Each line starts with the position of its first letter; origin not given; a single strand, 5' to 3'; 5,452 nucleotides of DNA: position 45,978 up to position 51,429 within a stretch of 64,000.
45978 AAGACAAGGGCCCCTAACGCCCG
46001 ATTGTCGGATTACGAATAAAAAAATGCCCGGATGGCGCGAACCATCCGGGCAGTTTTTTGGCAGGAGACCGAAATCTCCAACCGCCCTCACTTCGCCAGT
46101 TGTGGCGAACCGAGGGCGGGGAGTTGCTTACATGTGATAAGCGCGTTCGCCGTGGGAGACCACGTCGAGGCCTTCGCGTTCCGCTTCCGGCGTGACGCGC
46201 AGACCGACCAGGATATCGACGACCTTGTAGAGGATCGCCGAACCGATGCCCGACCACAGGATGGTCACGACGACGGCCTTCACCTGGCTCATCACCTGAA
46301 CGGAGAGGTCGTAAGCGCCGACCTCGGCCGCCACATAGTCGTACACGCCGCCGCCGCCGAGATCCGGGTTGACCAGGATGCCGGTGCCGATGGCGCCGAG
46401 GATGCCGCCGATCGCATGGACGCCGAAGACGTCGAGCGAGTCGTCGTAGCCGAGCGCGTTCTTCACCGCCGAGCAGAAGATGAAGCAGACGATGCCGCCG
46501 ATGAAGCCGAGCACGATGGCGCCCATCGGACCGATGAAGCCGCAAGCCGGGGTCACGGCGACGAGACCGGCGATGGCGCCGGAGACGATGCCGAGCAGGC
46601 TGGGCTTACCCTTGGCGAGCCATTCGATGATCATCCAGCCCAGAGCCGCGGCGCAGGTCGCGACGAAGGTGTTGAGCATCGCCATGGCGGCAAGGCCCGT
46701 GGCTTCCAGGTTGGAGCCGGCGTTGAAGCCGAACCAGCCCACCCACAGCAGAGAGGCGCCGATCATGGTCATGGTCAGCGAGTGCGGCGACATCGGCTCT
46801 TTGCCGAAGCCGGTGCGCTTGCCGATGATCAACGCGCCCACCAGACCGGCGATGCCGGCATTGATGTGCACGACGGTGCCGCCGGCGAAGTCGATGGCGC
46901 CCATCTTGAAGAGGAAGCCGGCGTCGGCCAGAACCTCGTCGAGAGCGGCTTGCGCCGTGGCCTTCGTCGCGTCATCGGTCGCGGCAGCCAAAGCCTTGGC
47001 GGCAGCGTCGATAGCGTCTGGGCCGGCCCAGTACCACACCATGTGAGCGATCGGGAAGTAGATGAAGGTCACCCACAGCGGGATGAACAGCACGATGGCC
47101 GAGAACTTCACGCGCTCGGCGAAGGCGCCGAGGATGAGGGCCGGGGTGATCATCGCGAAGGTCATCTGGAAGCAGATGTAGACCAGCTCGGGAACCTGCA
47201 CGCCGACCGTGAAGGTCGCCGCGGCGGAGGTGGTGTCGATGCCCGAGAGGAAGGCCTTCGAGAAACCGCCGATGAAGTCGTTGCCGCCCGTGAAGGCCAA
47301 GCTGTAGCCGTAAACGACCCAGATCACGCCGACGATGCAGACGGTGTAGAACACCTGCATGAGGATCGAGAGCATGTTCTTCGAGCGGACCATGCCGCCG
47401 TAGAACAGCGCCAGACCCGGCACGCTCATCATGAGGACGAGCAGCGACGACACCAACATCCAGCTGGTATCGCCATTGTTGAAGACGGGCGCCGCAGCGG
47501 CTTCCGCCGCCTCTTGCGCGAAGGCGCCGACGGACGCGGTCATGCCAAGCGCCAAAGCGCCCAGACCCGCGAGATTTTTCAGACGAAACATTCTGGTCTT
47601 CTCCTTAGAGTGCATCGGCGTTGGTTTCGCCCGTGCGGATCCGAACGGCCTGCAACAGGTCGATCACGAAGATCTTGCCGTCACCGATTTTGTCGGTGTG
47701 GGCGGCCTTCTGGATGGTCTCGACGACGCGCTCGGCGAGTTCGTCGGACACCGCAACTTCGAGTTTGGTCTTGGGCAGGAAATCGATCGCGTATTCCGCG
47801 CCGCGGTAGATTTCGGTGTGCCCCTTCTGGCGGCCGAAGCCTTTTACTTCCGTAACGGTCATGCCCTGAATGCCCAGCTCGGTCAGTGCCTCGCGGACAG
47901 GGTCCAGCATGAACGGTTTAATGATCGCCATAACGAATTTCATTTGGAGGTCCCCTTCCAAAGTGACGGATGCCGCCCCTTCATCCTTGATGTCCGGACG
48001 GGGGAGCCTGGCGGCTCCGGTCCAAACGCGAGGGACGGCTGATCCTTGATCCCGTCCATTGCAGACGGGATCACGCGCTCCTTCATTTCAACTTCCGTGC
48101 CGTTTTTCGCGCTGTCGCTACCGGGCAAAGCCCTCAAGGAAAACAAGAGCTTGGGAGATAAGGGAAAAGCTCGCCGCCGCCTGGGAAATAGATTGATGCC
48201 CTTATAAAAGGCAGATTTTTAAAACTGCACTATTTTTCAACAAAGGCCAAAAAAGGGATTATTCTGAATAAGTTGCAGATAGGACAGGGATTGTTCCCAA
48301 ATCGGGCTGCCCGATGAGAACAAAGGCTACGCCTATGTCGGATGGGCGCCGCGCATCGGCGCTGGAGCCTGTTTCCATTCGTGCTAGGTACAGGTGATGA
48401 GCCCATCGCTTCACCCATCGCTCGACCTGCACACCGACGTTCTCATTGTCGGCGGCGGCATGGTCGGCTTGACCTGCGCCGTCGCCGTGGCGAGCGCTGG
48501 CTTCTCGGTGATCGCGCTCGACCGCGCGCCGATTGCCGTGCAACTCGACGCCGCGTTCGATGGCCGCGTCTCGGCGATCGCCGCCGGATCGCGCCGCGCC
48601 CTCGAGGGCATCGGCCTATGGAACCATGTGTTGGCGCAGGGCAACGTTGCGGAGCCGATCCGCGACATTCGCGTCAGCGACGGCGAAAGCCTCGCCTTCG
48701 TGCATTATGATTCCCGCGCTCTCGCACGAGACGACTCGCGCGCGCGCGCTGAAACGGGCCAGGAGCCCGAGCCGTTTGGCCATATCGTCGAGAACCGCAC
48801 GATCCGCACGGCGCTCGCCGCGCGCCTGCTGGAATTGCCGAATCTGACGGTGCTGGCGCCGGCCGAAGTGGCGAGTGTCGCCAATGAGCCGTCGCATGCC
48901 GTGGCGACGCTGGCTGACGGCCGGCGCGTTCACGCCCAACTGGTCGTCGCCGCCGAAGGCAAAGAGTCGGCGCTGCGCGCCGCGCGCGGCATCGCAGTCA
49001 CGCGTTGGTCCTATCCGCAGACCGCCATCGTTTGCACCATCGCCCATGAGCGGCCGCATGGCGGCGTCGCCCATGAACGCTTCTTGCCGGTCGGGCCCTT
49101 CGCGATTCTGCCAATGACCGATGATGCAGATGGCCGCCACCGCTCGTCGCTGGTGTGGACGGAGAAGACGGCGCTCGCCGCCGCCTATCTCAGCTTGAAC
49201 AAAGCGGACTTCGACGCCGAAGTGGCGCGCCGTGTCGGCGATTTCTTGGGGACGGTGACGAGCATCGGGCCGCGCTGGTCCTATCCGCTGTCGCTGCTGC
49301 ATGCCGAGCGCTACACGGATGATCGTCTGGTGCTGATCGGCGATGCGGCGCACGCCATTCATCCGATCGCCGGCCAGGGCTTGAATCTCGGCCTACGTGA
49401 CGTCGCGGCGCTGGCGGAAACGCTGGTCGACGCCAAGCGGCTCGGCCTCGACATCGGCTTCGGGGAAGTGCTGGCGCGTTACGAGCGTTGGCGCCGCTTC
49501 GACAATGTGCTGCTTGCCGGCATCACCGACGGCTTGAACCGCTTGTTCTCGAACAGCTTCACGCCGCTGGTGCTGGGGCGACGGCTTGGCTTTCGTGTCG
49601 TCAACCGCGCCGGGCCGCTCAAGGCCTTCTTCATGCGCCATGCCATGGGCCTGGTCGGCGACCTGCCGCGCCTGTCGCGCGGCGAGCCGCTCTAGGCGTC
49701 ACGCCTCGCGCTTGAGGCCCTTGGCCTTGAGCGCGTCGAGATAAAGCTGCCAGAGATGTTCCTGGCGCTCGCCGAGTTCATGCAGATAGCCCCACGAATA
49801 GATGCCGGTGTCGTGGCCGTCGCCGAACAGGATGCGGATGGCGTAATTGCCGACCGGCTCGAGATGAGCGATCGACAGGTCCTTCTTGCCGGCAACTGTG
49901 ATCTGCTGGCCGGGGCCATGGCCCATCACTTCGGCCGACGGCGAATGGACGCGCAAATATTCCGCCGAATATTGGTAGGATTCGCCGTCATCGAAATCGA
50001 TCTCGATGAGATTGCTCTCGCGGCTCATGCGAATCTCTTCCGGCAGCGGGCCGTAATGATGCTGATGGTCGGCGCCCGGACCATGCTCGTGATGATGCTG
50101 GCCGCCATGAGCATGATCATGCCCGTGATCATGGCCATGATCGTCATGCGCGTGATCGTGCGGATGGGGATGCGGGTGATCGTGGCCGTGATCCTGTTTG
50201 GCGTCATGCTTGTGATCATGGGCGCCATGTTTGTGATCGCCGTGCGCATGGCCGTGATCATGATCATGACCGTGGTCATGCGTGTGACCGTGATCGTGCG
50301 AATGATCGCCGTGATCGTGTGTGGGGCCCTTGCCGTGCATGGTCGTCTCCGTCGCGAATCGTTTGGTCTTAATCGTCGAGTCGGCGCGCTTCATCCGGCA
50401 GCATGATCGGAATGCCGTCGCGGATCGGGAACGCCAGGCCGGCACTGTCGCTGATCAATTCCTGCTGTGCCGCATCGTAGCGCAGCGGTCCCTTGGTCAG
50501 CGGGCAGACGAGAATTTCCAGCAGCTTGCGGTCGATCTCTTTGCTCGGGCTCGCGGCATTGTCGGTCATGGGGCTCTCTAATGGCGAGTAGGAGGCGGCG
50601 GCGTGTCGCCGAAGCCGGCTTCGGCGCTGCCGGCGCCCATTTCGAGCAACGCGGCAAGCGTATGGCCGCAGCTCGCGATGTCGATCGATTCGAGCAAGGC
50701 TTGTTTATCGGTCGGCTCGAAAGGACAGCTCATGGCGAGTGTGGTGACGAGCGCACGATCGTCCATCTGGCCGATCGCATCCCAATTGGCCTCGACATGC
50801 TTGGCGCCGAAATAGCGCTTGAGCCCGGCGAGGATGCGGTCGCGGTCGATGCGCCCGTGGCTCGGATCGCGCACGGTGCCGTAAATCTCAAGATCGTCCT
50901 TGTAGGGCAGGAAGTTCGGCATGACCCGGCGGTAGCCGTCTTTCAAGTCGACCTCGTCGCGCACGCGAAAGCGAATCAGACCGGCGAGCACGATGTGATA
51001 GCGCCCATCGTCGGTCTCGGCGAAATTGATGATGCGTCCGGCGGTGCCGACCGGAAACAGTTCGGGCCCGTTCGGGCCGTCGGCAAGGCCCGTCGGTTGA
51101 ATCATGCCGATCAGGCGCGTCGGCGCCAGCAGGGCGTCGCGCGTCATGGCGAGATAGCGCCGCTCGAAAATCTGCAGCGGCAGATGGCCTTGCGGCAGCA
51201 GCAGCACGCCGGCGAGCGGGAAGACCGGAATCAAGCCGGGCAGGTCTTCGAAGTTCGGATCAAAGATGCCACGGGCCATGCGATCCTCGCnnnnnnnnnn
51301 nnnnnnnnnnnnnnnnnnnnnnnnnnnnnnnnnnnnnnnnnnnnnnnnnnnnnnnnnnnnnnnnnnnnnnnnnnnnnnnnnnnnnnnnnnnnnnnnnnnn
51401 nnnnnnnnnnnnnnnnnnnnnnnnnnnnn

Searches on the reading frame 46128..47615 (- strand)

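Call 18: search_protein_families(library=pfam, proteins=[window:46128-47615:-], max_evalue=0.0001)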
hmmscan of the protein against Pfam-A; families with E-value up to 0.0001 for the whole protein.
window:46128-47615:- (495 aa): 1 family
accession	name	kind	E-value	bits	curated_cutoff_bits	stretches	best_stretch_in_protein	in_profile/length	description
PF00909.26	Ammonium_transp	-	3.5e-116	388.6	23.2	1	52-493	2-399/399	Ammonium Transporter Family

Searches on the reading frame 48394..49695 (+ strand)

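Call 18: search_protein_families(library=pfam, proteins=[window:48394-49695:+], max_evalue=0.0001)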
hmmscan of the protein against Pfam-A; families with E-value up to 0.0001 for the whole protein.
window:48394-49695:+ (433 aa): 4 families
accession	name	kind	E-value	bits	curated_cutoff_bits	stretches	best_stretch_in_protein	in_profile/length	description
PF01494.25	FAD_binding_3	-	2.5e-30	106.3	22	1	14-346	2-320/349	FAD binding domain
PF07992.20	Pyr_redox_2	-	5e-07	29.9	26.1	0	14-67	143-193/291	Pyridine nucleotide-disulphide oxidoreductase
PF08491.16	SE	-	4.6e-06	26.3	20.1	1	298-390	118-210/276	Squalene epoxidase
PF05834.18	Lycopene_cycl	-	7.8e-06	25.6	23.4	0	132-194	84-145/380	Lycopene cyclase protein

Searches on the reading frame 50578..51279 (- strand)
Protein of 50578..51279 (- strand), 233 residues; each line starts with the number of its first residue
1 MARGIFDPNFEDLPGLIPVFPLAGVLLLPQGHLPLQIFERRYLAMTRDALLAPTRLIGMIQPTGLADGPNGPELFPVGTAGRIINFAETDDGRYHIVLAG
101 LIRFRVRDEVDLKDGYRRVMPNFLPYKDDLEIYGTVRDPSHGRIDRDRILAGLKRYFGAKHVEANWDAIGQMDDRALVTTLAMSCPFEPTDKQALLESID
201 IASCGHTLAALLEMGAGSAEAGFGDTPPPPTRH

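Call 18: search_protein_families(library=pfam, proteins=[window:50578-51279:-], max_evalue=0.0001)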
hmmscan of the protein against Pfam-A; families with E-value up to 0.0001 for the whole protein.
window:50578-51279:- (233 aa): 1 family
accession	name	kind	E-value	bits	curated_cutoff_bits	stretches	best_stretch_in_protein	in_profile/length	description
PF02190.22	LON_substr_bdg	-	3.2e-24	86.4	28.7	1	17-202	2-188/200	ATP-dependent protease La (LON) substrate-binding domain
